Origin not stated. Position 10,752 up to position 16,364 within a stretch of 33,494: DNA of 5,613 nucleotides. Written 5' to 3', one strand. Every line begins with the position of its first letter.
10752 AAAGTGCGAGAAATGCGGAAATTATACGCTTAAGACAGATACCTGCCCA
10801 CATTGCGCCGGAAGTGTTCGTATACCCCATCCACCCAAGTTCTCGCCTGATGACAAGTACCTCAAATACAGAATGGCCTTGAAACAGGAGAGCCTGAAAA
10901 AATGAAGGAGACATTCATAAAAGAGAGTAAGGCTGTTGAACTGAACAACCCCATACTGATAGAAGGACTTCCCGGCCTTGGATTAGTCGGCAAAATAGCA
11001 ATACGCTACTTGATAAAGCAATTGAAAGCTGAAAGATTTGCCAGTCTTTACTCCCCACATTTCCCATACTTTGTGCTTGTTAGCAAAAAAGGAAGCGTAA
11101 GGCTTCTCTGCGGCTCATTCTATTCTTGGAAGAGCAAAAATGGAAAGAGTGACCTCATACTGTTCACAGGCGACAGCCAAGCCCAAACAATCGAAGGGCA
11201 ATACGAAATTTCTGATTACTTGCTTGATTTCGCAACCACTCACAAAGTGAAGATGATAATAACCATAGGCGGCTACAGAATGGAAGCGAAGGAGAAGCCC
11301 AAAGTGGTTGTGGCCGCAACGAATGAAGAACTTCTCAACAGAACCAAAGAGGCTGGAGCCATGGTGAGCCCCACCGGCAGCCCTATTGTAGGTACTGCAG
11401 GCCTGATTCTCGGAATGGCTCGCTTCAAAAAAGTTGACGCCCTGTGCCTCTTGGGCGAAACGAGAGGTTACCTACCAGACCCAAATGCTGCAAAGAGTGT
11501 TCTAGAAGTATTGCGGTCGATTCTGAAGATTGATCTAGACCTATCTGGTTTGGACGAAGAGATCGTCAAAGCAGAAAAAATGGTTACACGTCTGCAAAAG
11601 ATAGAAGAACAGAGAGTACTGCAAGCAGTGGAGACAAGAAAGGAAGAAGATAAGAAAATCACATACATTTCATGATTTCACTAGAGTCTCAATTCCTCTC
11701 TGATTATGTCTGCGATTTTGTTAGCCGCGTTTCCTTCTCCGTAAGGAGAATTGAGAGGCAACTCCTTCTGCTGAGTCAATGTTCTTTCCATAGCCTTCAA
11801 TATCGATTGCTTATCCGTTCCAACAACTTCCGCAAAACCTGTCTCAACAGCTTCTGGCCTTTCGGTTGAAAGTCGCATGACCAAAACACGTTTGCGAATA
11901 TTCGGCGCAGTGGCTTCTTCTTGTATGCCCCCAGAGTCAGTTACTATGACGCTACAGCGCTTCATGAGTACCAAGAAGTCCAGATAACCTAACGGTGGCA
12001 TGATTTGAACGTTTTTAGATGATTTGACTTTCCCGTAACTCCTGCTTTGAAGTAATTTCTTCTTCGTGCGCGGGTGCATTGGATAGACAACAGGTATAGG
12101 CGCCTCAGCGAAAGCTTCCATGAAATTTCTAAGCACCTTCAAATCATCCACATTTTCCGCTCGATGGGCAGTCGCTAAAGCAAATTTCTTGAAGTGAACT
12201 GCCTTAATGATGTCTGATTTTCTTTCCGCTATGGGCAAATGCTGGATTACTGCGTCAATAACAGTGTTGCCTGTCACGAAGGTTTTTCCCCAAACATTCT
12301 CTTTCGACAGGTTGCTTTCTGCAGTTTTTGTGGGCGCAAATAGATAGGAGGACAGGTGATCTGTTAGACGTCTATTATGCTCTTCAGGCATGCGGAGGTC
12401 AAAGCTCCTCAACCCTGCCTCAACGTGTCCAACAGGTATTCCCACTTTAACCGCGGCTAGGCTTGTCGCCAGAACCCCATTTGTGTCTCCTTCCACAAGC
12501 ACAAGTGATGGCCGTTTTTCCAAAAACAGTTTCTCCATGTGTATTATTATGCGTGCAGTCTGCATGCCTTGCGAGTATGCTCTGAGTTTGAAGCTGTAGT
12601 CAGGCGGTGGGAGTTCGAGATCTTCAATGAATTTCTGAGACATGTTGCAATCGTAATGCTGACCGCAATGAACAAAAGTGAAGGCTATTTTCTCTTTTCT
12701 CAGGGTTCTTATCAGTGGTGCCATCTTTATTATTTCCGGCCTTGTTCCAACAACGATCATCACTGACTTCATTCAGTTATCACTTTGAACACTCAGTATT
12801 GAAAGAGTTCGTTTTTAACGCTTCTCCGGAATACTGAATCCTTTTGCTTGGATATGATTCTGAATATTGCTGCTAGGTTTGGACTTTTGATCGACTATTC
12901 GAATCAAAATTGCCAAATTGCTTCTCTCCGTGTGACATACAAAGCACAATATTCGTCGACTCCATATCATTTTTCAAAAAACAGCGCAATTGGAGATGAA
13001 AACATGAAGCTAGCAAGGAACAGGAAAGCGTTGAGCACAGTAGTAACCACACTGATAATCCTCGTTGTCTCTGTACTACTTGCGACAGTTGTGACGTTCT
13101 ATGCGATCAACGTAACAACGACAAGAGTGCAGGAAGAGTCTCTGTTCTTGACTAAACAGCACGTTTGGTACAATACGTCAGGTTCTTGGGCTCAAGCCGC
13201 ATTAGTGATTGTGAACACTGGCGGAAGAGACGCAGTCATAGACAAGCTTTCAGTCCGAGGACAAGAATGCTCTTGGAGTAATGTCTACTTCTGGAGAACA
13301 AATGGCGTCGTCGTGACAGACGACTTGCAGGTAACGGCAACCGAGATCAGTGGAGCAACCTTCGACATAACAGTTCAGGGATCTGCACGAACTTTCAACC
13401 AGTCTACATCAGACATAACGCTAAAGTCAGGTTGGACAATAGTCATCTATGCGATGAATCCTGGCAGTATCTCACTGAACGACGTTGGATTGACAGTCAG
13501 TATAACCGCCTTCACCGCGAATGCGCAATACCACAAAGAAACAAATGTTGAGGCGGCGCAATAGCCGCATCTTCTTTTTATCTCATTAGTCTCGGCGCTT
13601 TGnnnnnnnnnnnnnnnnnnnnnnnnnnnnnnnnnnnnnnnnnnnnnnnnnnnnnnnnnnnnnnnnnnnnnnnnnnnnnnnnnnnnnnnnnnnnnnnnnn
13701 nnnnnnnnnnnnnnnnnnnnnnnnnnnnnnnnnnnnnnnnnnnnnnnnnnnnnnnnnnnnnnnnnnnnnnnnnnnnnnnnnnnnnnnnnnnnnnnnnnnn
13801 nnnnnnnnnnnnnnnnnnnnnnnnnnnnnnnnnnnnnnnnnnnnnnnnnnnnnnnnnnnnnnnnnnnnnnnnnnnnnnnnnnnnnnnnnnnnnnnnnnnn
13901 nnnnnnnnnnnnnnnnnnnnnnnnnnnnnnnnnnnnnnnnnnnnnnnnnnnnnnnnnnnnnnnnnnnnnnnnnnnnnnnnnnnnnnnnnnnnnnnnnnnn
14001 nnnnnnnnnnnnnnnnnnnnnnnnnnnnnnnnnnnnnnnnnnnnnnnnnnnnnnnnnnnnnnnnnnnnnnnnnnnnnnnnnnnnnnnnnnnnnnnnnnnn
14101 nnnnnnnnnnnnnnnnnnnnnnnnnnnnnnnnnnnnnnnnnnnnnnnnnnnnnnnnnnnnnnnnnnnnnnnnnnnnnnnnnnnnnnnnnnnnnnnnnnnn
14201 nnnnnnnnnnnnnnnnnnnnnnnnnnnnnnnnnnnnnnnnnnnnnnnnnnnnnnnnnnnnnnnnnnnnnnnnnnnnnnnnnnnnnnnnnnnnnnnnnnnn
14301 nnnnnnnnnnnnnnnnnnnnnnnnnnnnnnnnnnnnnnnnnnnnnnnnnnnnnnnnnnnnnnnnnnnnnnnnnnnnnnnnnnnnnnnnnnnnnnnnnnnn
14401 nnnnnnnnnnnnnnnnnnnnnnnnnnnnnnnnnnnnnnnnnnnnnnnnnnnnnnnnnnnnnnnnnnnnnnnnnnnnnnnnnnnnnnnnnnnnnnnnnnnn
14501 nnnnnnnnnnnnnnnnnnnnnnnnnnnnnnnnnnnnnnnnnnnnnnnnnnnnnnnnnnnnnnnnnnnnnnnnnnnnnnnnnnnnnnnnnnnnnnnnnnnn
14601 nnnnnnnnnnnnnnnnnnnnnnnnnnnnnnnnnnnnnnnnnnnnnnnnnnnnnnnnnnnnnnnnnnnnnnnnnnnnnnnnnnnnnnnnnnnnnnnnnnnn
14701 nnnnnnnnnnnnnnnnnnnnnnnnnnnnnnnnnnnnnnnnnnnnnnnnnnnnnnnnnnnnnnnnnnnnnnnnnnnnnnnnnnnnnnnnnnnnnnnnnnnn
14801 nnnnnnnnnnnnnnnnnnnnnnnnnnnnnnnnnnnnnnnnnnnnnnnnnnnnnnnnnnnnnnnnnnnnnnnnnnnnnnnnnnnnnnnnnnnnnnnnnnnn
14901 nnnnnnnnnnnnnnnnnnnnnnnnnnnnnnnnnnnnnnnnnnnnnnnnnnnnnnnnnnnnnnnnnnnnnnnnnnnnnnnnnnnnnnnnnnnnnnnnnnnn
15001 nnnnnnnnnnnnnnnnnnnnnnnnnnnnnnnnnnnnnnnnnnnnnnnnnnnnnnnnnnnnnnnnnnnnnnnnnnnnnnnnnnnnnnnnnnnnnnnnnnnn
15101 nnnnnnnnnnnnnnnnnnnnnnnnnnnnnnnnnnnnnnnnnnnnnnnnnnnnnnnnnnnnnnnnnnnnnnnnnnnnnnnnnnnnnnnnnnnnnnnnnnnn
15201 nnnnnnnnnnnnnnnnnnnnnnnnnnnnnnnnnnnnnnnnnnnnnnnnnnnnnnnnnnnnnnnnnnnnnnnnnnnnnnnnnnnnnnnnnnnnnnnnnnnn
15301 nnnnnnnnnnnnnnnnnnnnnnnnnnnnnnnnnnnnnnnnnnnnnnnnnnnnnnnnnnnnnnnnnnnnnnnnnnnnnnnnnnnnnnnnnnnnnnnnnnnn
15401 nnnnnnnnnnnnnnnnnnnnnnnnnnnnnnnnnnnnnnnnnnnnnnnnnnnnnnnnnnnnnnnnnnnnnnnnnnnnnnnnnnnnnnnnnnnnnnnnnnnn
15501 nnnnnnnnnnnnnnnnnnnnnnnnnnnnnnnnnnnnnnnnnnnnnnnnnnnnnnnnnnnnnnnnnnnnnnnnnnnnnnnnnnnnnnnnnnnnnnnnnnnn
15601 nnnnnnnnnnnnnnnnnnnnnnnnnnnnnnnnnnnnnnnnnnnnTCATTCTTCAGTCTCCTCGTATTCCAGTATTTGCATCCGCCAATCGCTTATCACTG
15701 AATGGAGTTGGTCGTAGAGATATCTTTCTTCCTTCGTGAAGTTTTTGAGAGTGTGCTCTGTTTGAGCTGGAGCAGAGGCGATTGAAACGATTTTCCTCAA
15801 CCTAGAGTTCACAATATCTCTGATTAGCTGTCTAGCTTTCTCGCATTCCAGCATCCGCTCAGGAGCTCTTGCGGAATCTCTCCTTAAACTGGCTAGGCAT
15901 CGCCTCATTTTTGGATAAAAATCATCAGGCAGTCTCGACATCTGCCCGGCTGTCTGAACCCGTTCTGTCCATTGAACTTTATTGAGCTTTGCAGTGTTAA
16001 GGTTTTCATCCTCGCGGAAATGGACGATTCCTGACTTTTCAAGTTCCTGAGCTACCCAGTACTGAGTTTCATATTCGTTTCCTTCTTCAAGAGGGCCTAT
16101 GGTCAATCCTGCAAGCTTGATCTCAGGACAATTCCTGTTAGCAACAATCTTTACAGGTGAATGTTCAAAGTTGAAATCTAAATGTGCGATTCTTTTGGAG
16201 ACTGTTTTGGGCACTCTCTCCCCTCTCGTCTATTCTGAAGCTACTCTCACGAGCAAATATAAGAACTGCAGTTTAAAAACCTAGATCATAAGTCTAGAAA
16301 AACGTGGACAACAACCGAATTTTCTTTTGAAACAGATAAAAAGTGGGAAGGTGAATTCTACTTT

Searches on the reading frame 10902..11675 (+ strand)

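Call 23: search_protein_families(library=pfam, proteins=[window:10902-11675:+], max_evalue=0.001)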
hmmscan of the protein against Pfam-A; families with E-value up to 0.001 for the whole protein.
window:10902-11675:+ (257 aa): 1 family
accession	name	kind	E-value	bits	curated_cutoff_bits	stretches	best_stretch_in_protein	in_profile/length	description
PF09754.15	PAC2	-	2.9e-45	155.2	25.8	1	19-231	1-214/215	PAC2 family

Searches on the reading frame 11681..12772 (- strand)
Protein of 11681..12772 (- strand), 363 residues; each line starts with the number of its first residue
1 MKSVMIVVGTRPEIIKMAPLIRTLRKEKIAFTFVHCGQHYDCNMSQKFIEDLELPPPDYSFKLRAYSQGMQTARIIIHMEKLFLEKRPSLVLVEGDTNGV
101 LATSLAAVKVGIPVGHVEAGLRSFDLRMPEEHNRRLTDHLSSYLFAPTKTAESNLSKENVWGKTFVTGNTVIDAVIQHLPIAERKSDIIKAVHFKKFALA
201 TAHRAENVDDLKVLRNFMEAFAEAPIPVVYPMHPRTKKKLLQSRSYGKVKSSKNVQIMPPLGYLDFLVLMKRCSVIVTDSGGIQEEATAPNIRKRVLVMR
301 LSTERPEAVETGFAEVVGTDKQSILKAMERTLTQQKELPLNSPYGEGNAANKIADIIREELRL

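Call 24: search_protein_families(library=pfam, proteins=[window:11681-12772:-], max_evalue=0.001)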
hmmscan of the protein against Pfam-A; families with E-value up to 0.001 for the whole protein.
window:11681-12772:- (363 aa): 1 family
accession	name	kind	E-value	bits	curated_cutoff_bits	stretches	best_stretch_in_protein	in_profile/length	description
PF02350.25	Epimerase_2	-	1e-100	337.4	30.6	1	26-358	6-347/347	UDP-N-acetylglucosamine 2-epimerase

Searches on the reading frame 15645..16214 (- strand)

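Call 24: search_protein_families(library=pfam, proteins=[window:15645-16214:-], max_evalue=0.001)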
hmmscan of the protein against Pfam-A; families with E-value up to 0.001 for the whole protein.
window:15645-16214:- (189 aa): 2 families
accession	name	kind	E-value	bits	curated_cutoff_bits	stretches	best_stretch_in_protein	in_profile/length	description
PF05916.17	Sld5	-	5.1e-12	46.3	22.3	1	72-181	2-101/102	GINS complex protein helical bundle domain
PF25005.1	PSF2_N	-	1e-05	25.9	27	1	10-61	3-54/60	PSF2 N-terminal domain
